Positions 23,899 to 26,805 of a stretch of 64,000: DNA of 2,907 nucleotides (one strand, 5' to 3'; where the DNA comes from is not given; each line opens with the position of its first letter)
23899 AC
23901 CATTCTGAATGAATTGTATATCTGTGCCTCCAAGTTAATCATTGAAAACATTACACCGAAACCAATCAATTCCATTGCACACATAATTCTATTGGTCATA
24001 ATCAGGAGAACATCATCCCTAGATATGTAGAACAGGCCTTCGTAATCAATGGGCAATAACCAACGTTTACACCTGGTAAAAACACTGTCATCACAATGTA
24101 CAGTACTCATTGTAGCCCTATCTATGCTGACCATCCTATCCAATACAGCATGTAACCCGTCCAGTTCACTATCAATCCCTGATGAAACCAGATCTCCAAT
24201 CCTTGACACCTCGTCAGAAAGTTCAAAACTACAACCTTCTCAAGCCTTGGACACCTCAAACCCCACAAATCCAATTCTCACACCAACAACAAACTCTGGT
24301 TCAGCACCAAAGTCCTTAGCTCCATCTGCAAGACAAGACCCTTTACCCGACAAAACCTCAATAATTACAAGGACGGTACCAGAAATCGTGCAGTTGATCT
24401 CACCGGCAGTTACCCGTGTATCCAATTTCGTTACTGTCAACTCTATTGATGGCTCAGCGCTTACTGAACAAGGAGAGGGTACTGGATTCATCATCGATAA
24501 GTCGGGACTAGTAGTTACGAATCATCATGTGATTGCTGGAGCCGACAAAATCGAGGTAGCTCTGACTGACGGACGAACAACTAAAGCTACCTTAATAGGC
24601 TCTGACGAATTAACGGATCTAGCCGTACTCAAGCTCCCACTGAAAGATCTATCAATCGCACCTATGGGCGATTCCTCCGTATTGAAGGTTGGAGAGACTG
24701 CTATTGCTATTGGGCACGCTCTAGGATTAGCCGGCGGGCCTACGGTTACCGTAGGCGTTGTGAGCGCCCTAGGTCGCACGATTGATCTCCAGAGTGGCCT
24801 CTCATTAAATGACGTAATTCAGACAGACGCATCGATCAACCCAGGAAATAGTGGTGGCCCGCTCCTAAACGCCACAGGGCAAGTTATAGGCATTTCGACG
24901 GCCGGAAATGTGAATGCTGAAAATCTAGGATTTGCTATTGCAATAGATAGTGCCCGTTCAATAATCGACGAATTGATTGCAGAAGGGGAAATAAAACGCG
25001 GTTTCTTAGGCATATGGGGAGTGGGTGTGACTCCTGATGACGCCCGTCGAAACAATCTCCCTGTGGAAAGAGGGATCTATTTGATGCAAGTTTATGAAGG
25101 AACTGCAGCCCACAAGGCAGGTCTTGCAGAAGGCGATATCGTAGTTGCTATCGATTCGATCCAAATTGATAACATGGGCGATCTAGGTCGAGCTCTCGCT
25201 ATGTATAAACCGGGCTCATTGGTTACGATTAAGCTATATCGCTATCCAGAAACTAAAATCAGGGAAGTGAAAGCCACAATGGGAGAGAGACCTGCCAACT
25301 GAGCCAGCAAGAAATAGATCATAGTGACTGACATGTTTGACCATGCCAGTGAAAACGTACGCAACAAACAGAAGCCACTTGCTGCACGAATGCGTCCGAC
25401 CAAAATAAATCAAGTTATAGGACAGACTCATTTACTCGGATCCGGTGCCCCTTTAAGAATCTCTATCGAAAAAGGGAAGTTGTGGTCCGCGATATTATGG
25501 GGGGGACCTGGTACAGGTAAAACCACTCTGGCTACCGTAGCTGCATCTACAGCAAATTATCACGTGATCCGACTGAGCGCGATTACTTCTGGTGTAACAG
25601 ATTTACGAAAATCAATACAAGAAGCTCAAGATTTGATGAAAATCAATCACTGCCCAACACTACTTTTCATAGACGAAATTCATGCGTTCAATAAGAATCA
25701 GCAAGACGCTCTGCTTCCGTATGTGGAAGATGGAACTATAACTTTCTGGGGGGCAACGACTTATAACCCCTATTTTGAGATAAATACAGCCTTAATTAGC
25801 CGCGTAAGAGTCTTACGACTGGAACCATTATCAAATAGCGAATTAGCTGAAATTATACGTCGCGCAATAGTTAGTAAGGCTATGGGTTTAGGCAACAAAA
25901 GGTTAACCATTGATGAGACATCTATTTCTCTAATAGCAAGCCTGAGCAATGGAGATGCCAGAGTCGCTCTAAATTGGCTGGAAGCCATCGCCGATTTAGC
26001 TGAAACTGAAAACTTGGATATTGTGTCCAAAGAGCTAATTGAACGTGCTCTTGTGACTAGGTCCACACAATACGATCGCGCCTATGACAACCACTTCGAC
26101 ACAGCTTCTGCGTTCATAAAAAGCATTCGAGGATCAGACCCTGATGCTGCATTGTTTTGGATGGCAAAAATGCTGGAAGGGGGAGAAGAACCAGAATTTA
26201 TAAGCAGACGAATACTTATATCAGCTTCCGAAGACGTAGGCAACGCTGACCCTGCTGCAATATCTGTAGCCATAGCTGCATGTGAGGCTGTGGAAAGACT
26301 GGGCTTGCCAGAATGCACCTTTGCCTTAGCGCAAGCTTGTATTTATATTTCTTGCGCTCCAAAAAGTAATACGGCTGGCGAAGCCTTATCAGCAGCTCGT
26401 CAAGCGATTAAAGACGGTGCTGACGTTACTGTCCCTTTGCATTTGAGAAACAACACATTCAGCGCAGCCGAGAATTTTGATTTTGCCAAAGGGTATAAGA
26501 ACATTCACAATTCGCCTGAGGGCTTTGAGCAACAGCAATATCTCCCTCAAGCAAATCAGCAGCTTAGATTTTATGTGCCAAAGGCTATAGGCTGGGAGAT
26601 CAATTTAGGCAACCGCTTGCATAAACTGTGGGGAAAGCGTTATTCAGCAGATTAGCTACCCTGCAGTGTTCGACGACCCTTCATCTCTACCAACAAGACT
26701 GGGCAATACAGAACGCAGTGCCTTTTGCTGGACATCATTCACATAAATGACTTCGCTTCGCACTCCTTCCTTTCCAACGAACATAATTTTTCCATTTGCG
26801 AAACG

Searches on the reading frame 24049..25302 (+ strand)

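Call 46: search_protein_families(library=pfam, proteins=[window:24049-25302:+], max_evalue=0.001)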
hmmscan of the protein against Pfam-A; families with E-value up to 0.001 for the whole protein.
window:24049-25302:+ (417 aa): 6 families
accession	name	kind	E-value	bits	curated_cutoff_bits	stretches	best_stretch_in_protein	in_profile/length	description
PF13365.12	Trypsin_2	-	1.1e-34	120.6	27.6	1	144-282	1-144/144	Trypsin-like peptidase domain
PF00089.32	Trypsin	-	2.4e-16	60.6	20.6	1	144-305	27-219/220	Trypsin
PF13180.12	PDZ_2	-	1.8e-11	44.6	27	1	325-406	5-77/80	PDZ domain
PF17820.7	PDZ_6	-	2.4e-10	40.4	27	1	347-398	4-54/54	PDZ domain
PF00595.29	PDZ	-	6.2e-08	33.4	23.2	1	312-395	5-79/81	PDZ domain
PF10459.15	Peptidase_S46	-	1.9e-06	27.3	22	0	259-305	626-672/698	Peptidase S46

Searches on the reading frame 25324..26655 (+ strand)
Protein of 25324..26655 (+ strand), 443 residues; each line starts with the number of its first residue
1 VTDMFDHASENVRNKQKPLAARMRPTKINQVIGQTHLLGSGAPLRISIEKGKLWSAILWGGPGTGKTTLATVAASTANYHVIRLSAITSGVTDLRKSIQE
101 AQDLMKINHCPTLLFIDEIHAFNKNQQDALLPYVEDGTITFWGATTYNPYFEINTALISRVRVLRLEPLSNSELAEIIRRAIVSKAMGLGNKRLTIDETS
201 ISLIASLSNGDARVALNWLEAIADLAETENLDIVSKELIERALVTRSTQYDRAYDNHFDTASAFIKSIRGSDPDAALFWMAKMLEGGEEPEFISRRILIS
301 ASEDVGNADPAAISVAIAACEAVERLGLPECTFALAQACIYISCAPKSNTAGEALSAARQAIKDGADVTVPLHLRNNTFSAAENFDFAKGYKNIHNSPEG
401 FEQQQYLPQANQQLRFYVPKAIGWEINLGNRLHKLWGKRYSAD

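Call 46: search_protein_families(library=pfam, proteins=[window:25324-26655:+], max_evalue=0.001)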
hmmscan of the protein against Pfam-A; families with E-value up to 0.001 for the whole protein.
window:25324-26655:+ (443 aa): 7 families
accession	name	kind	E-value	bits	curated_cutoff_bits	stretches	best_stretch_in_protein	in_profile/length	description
PF12002.13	MgsA_C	-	6.1e-59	199.1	27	1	270-436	1-167/167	MgsA AAA+ ATPase C terminal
PF16193.11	AAA_assoc_2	-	4.1e-21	75.4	34.3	1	191-269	2-81/81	AAA C-terminal domain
PF00004.35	AAA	-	5e-15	56.5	21.2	1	57-163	2-125/131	ATPase family associated with various cellular activities (AAA)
PF05496.18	RuvB_N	-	2e-09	37.8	27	1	23-139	1-113/159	Holliday junction DNA helicase RuvB P-loop domain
PF22703.2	Cdc6_lid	-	4.7e-07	30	27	1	194-242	15-66/68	Cdc6 AAA+ ATPase-type lid domain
PF13173.12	AAA_14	-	1.8e-06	28.4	27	1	57-174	6-128/129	AAA domain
PF07728.20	AAA_5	-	4.6e-05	23.9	22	1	57-140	3-96/139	AAA domain (dynein-related subfamily)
